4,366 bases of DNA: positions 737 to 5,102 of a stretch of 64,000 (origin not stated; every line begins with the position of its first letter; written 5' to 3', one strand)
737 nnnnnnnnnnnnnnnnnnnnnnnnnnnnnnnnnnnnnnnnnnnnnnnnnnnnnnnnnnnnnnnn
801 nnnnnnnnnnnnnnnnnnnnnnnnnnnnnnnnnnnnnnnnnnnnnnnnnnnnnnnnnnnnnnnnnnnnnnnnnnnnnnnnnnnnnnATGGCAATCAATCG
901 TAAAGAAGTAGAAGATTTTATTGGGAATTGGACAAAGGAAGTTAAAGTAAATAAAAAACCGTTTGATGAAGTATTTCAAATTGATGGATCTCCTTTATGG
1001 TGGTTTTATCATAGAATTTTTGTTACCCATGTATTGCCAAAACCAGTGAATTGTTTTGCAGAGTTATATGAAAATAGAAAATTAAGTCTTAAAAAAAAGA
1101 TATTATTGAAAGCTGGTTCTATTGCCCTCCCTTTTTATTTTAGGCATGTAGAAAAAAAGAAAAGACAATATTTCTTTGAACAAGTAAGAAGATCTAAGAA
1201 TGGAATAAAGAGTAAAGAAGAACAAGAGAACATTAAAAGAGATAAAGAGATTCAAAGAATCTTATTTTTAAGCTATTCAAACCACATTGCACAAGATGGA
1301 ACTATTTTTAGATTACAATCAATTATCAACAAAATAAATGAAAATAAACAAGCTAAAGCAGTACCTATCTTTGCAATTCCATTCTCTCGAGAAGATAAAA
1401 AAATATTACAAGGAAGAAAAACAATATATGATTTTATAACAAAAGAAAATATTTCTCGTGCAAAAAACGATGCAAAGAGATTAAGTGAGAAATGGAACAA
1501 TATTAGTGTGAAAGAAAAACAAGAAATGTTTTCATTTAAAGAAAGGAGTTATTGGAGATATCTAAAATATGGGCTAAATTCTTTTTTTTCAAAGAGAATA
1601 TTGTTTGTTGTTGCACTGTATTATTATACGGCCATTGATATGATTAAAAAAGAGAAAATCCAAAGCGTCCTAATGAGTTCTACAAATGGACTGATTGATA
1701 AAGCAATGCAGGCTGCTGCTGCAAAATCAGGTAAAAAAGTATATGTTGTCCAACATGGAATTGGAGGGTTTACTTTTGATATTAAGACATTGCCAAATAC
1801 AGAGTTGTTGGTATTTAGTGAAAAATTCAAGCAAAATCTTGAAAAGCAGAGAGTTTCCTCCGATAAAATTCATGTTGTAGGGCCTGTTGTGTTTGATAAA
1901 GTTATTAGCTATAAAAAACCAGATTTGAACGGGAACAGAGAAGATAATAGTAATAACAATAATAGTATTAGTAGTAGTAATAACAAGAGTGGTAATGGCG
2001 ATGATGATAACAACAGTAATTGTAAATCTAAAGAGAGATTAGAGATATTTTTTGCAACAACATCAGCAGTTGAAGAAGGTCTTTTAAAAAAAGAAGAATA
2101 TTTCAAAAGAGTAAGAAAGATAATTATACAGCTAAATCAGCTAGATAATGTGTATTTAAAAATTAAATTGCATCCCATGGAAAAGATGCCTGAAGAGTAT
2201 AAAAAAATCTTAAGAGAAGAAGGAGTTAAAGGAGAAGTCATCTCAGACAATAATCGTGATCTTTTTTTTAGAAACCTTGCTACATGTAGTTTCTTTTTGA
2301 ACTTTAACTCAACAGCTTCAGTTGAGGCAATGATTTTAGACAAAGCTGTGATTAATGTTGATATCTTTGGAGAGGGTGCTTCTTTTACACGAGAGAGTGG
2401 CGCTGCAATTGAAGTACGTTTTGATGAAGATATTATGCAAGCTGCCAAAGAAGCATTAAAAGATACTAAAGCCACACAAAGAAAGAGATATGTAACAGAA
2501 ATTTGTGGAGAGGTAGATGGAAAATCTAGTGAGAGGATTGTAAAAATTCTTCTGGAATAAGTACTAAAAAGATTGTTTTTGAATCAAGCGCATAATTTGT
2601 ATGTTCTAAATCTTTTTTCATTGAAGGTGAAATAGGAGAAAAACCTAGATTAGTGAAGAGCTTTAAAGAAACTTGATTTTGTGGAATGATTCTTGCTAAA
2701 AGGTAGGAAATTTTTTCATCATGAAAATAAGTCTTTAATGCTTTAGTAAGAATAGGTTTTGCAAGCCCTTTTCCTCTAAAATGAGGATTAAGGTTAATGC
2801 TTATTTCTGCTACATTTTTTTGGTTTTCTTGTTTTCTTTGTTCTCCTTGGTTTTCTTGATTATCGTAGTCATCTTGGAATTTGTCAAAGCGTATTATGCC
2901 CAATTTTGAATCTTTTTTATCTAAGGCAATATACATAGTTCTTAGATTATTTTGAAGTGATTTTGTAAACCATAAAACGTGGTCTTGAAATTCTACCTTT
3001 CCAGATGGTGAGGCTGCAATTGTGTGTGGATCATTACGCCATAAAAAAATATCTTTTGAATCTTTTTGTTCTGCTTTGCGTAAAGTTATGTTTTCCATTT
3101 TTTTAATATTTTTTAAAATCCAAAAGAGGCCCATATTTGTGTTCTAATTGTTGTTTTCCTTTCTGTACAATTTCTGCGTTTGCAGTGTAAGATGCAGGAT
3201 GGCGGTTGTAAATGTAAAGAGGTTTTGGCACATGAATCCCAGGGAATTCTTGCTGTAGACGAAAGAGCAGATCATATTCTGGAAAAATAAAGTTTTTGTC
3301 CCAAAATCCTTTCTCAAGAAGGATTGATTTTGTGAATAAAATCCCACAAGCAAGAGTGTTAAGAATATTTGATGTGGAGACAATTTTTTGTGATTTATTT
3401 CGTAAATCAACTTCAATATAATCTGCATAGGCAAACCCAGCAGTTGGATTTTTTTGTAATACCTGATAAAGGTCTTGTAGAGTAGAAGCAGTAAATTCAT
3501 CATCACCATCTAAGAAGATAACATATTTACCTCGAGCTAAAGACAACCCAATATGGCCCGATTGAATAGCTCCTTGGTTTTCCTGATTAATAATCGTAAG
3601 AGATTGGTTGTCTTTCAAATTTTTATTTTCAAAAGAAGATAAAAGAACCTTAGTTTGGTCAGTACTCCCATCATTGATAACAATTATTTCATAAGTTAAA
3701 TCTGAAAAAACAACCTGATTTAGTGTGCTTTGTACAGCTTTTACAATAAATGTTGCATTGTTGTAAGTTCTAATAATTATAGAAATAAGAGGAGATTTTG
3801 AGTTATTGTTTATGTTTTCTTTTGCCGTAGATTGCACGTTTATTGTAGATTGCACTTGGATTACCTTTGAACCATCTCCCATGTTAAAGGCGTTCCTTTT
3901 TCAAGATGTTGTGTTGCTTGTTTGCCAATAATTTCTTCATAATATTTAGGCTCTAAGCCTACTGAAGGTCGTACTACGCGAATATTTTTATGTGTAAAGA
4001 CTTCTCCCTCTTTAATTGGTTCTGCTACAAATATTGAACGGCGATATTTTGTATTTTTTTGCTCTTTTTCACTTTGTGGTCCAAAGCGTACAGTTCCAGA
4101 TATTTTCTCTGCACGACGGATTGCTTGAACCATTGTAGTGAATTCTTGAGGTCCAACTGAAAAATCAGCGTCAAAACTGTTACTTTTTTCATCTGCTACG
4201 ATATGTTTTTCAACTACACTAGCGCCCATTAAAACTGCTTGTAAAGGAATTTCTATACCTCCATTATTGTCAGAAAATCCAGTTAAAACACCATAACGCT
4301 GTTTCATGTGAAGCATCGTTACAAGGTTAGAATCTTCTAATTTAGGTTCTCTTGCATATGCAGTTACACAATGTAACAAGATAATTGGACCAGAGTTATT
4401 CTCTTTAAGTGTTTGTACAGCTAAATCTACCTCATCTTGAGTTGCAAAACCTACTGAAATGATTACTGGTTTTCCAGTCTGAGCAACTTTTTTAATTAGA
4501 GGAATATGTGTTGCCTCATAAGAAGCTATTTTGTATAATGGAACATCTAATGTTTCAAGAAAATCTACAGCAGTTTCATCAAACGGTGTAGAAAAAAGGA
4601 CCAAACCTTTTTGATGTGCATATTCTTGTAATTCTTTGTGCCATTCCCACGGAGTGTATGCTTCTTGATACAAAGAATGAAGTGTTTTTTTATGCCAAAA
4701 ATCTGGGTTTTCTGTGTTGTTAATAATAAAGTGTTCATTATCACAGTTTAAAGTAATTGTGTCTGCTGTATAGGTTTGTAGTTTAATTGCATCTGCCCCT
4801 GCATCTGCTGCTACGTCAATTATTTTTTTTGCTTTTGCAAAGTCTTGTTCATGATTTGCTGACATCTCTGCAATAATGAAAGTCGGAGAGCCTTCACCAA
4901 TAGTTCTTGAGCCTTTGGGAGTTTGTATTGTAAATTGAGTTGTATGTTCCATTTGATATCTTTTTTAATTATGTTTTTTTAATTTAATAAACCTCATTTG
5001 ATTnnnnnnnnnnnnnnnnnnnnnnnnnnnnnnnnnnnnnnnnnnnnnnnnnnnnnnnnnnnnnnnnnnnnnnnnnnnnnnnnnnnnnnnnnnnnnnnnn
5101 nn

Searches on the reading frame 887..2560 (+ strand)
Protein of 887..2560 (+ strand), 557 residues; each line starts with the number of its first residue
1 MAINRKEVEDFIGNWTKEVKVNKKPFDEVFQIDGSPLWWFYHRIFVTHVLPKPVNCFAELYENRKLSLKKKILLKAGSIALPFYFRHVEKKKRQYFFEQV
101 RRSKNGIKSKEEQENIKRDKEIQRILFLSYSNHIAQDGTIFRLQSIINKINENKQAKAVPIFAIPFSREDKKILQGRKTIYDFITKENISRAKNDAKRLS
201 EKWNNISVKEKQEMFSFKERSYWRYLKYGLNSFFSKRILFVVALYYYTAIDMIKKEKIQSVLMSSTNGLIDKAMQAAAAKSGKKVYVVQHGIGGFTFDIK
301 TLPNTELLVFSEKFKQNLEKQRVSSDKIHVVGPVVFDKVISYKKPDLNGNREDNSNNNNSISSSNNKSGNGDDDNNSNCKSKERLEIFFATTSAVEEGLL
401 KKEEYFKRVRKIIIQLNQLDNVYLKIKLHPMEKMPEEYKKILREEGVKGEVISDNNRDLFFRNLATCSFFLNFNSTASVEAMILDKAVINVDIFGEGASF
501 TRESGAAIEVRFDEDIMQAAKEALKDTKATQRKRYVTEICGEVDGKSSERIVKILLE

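Call 5: search_protein_families(library=pfam, proteins=[window:887-2560:+], max_evalue=0.001)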
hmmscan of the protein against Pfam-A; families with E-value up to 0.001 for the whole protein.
window:887-2560:+ (557 aa): 1 family
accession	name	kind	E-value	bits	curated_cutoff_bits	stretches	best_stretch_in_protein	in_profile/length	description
PF02350.25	Epimerase_2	-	8.3e-08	31.9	30.6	1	308-555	127-346/347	UDP-N-acetylglucosamine 2-epimerase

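Call 64: search_protein_families(library=ncbifam, proteins=[window:887-2560:+], max_evalue=0.00001)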
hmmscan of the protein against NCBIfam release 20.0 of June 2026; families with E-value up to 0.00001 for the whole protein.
window:887-2560:+ (557 aa): 2 families
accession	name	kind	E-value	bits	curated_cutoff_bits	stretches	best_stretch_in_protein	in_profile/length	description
NF046086.1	BFO_1060_trans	domain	1.3e-11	44.2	200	1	305-555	106-360/365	BFO_1060 family glycosyltransferase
TIGR00236.1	wecB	equivalog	3.8e-06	26.3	210.15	0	312-556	150-363/366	non-hydrolyzing UDP-N-acetylglucosamine 2-epimerase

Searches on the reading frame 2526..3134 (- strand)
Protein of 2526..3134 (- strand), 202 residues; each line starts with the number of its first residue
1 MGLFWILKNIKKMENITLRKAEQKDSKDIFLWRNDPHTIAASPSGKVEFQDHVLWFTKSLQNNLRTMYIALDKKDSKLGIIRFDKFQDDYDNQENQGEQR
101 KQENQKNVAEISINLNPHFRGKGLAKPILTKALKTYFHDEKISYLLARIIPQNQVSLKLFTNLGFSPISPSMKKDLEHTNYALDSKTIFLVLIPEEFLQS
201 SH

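Call 5: search_protein_families(library=pfam, proteins=[window:2526-3134:-], max_evalue=0.001)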
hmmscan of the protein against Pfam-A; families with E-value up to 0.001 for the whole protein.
window:2526-3134:- (202 aa): 5 families
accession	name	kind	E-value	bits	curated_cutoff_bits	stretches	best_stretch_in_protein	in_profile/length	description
PF13302.13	Acetyltransf_3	-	7.1e-15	56.4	25.4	1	16-165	2-137/138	Acetyltransferase (GNAT) domain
PF00583.31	Acetyltransf_1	-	1.6e-07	32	20.7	1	56-165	27-116/116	Acetyltransferase (GNAT) family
PF13420.13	Acetyltransf_4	-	3.6e-05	24.3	24.3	1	97-166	66-135/155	Acetyltransferase (GNAT) domain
PF12746.13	GNAT_acetyltran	-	3.8e-05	23.9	26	1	106-166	179-235/243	GNAT acetyltransferase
PF17013.11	Acetyltransf_15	-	0.00019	21.4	35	1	95-166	64-137/210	Putative acetyl-transferase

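Call 6: search_protein_families(library=ncbifam, proteins=[window:2526-3134:-], max_evalue=0.001)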
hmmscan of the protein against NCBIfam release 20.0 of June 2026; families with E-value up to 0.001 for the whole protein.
window:2526-3134:- (202 aa): 2 families
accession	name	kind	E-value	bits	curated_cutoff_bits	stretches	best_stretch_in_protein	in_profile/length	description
TIGR03585.1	PseH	equivalog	2.8e-09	37.2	93.1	1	18-87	3-72/156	UDP-4-amino-4,6-dideoxy-N-acetyl-beta-L-altrosamine N-acetyltransferase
NF040503.1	resist_ArsN1a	equivalog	4.1e-07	29.9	170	1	100-168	69-136/159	arsinothricin resistance N-acetyltransferase ArsN1 family A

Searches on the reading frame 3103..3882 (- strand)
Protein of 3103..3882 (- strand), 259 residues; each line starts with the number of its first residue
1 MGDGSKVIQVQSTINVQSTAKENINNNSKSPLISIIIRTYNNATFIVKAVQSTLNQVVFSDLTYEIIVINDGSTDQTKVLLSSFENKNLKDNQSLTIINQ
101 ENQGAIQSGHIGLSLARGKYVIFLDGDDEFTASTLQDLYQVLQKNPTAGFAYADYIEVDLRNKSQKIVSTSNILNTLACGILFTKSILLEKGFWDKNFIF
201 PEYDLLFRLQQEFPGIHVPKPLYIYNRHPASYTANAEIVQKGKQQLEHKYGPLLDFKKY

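Call 5: search_protein_families(library=pfam, proteins=[window:3103-3882:-], max_evalue=0.001)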
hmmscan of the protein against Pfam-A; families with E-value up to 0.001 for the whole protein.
window:3103-3882:- (259 aa): 3 families
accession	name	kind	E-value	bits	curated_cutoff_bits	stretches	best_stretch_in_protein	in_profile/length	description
PF00535.33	Glycos_transf_2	-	1.3e-26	93.9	23.3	1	34-164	1-128/168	Glycosyl transferase family 2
PF10111.15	Glyco_tranf_2_2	-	1.8e-12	47.8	27.3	1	37-218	6-208/276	Glycosyltransferase like family 2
PF13641.12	Glyco_tranf_2_3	-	0.00019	21.9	27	1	33-159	3-126/230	Glycosyltransferase like family 2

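Call 6: search_protein_families(library=ncbifam, proteins=[window:3103-3882:-], max_evalue=0.001)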
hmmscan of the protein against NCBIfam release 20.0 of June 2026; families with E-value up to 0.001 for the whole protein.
window:3103-3882:- (259 aa): 22 families
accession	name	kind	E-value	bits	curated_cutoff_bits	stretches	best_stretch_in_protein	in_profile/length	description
NF047683.1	TeichurnBiosyTuaG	equivalog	1.4e-21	77.3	400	1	29-160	4-128/252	teichuronic acid biosynthesis protein TuaG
NF007482.0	PRK10073.1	equivalog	1.4e-19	70.3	423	1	28-172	3-140/334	glycosyltransferase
TIGR03937.1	PgaC_IcaA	equivalog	2.9e-18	66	422.3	1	19-149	33-157/407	poly-beta-1,6-N-acetyl-D-glucosamine synthase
NF041875.1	EPS_EpsD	equivalog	2.1e-17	63.5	370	1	33-142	1-104/325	exopolysaccharide biosynthesis glycosyltransferase EpsD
NF038302.1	EPS_HpsE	equivalog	2.3e-16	59.6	300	1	33-163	3-131/307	hormogonium polysaccharide biosynthesis glycosyltransferase HpsE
NF050050.1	ProtGlycPglI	equivalog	5.4e-14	52.3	500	1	31-143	2-109/306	GalNAc(5)-diNAcBac-PP-undecaprenol beta-1,3-glucosyltransferase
NF007453.0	PRK10018.1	equivalog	5.9e-12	45.8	382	1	29-156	4-126/280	colanic acid biosynthesis glycosyltransferase WcaA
TIGR04017.1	WcaA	equivalog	9.6e-11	41.8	495.75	1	29-156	3-125/279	colanic acid biosynthesis glycosyltransferase WcaA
TIGR04009.1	wcaE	equivalog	1.8e-10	40.5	369.2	1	32-145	2-110/248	colanic acid biosynthesis glycosyltransferase WcaE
TIGR04283.1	glyco_like_mftF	equivalog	6.9e-10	38.9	182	1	33-203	1-163/221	TIGR04283 family arsenosugar biosynthesis glycosyltransferase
TIGR03111.1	glyc2_xrt_Gpos1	hypoth_equivalog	6.4e-09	35.1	363.95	1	15-147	33-161/439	TIGR03111 family XrtG-associated glycosyltransferase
NF047588.1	GlcsyltransPgfSStrep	equivalog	6.7e-09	35.4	500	1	33-139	3-107/308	glycosyltransferase PgfS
NF053739.1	GlytfEpsEBac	equivalog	2.6e-08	33.2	450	1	31-148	1-113/265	glycosyltransferase EpsE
NF010496.0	PRK13915.1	equivalog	4e-08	32.7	262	1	11-155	11-155/307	glucosyl-3-phosphoglycerate synthase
NF007986.1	PRK10714.1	equivalog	1.2e-07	31.1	529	1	33-129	8-102/316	undecaprenyl-phosphate 4-deoxy-4-formamido-L-arabinose transferase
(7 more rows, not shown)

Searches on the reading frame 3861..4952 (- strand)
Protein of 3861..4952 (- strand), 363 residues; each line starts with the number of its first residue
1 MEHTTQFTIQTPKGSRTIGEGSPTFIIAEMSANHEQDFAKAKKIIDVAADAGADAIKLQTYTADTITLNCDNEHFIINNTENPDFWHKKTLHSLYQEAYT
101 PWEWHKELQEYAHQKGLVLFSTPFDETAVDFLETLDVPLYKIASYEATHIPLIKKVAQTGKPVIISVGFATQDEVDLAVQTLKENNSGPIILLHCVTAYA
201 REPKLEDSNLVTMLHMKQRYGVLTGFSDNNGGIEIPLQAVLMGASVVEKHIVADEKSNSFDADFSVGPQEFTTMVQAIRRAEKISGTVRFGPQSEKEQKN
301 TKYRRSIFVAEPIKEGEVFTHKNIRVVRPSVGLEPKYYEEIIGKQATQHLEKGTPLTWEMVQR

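Call 5: search_protein_families(library=pfam, proteins=[window:3861-4952:-], max_evalue=0.001)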
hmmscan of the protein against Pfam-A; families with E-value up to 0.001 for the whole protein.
window:3861-4952:- (363 aa): 2 families
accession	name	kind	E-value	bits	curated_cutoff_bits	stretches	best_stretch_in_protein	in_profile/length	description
PF03102.20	NeuB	-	6.7e-79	265.2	22.1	1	44-287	1-238/241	NeuB family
PF08666.17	SAF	-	6.6e-13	49.4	21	1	304-361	1-62/63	SAF domain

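Call 6: search_protein_families(library=ncbifam, proteins=[window:3861-4952:-], max_evalue=0.001)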
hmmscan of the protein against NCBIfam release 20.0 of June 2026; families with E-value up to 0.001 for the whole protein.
window:3861-4952:- (363 aa): 3 families
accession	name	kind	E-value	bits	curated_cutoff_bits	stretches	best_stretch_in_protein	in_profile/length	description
TIGR03586.1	PseI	equivalog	6.4e-130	433.1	340.25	1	24-356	2-327/327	pseudaminic acid synthase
TIGR03569.1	NeuB_NnaB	equivalog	1.4e-84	284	399.65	1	24-354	1-327/329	N-acetylneuraminate synthase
TIGR03170.1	flgA_cterm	equivalog_domain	0.00074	19.5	54.65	0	302-362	11-75/137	flagellar basal body P-ring formation chaperone FlgA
